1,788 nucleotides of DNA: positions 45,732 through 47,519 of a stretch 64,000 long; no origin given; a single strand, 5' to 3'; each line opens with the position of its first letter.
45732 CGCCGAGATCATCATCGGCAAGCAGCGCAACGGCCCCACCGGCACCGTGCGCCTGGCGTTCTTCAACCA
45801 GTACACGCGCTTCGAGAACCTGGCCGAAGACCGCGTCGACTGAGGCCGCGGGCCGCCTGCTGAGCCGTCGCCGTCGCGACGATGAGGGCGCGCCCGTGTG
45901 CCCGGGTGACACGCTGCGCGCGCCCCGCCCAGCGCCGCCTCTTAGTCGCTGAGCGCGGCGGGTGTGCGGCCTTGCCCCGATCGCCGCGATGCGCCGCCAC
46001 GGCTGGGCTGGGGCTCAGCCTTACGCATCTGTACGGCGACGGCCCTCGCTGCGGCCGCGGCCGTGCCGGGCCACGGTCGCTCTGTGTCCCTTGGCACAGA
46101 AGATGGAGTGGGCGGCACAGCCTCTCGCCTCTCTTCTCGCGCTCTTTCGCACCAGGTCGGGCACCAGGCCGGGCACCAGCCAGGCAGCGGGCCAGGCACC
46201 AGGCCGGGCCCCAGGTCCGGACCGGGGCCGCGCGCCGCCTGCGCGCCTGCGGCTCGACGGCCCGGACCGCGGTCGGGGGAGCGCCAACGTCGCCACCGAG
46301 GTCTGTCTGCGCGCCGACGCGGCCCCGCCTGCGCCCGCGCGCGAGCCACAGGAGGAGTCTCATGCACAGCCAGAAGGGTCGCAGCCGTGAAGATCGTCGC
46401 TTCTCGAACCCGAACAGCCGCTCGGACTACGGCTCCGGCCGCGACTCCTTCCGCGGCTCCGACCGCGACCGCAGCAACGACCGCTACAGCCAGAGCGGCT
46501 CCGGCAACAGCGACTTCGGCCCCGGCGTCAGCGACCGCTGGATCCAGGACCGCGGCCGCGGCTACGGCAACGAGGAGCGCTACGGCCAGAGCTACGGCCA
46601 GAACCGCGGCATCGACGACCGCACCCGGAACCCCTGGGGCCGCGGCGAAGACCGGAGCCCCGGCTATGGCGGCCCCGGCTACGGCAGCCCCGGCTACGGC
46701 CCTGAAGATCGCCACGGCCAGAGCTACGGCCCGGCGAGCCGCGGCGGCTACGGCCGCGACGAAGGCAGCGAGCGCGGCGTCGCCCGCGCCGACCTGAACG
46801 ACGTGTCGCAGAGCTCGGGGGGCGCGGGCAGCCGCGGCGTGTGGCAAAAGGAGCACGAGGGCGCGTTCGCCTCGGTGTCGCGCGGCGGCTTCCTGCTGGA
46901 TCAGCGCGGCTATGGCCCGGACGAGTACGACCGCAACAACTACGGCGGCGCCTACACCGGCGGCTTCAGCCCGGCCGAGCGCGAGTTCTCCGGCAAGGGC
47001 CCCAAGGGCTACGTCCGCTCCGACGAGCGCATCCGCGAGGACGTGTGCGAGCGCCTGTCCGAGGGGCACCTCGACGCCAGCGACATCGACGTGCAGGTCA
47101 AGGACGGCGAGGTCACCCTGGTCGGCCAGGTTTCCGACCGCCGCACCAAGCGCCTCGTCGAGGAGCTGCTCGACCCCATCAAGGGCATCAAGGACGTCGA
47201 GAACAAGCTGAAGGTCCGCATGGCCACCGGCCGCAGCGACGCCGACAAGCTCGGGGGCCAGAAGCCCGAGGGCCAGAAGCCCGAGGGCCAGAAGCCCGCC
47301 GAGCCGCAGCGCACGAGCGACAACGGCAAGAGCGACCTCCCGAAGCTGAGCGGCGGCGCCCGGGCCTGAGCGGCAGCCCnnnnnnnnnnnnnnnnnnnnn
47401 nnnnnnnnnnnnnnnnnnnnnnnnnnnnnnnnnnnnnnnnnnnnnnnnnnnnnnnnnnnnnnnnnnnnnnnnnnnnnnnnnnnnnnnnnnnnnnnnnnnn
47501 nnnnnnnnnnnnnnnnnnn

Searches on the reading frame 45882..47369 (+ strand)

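Call 68: search_protein_families(library=pfam, proteins=[window:45882-47369:+], max_evalue=0.0001)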
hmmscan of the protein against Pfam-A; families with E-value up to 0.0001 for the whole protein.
window:45882-47369:+ (495 aa): 1 family
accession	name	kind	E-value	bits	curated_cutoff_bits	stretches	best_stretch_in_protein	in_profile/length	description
PF04972.22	BON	-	1.8e-15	57.4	27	1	380-446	1-68/69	BON domain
